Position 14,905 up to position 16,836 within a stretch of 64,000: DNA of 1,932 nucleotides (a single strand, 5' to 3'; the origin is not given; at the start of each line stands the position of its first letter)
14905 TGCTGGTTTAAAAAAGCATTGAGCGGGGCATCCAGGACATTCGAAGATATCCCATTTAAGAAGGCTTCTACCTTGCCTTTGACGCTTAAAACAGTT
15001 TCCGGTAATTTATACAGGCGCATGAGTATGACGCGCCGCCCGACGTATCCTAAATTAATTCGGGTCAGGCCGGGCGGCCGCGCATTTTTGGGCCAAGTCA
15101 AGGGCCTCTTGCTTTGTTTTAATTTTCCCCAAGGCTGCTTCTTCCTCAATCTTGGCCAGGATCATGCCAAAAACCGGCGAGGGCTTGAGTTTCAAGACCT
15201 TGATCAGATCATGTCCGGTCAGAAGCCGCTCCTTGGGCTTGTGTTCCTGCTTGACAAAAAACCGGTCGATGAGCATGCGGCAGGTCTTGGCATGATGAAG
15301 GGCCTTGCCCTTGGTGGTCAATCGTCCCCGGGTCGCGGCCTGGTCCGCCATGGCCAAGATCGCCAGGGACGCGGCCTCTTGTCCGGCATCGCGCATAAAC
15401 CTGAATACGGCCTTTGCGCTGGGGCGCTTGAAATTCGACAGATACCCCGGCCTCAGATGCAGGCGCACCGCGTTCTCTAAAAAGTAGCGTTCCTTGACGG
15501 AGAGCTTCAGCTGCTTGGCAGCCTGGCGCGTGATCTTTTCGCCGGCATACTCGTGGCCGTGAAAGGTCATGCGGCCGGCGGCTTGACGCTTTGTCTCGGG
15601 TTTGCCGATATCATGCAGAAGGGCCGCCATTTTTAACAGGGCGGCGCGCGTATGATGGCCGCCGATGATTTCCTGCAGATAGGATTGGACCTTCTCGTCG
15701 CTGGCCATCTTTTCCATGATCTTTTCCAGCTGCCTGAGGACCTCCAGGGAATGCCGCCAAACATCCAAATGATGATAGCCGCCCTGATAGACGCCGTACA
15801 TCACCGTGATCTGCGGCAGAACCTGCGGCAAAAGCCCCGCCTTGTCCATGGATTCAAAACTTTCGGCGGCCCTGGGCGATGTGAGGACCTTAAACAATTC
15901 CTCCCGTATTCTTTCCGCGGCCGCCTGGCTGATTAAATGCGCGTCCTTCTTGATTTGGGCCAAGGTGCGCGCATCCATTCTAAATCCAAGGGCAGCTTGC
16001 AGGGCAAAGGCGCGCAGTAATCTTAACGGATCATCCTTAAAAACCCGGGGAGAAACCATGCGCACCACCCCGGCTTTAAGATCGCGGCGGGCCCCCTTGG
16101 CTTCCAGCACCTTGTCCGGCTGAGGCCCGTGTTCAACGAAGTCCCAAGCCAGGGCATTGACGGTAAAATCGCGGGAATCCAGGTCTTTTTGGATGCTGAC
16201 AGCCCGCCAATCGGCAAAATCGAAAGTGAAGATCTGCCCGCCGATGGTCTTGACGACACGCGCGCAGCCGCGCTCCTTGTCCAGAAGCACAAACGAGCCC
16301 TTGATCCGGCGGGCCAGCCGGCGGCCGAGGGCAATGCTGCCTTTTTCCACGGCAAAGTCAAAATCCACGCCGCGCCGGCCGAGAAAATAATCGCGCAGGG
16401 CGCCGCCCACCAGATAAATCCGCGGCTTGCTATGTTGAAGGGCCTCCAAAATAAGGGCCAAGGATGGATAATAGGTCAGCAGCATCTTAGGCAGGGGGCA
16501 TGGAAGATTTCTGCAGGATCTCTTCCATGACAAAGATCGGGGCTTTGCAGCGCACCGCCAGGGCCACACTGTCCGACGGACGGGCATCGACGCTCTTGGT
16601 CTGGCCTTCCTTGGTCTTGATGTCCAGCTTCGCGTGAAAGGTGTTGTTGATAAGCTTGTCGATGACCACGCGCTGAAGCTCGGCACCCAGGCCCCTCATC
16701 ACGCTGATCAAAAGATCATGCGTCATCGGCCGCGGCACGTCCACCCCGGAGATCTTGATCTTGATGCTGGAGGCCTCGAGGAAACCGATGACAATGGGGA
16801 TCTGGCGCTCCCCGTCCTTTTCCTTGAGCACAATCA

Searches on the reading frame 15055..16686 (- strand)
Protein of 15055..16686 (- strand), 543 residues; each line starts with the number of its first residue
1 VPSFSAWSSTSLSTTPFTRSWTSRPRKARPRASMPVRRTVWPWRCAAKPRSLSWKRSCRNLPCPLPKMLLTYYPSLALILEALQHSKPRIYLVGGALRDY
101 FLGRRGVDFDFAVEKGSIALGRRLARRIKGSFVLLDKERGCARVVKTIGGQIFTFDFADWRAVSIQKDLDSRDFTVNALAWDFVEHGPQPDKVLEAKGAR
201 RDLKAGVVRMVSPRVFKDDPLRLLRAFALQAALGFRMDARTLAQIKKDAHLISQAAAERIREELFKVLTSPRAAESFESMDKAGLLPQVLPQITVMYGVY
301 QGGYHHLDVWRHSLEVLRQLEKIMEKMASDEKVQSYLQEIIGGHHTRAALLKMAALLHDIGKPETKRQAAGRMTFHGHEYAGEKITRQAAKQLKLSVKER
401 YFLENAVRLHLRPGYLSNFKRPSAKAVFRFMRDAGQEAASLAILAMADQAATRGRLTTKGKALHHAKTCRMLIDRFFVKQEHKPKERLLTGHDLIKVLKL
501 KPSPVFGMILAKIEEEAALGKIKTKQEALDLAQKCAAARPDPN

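Call 96: search_protein_families(library=pfam, proteins=[window:15055-16686:-], max_evalue=0.00001)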
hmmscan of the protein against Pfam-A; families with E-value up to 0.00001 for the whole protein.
window:15055-16686:- (543 aa): 4 families
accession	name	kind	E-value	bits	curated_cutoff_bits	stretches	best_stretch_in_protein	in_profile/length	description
PF12627.12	PolyA_pol_RNAbd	-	1.4e-17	63.6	22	1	234-294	1-61/64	Probable RNA and SrmB- binding site of polymerase A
PF01743.26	PolyA_pol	-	1.9e-14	54.5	23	1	90-209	1-126/126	Poly A polymerase head domain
PF01966.28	HD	-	2.7e-12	47.5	22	1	309-446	1-109/116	HD domain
PF13735.12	tRNA_NucTran2_2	-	1.6e-08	35.1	27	1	482-529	98-145/149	tRNA nucleotidyltransferase domain 2 putative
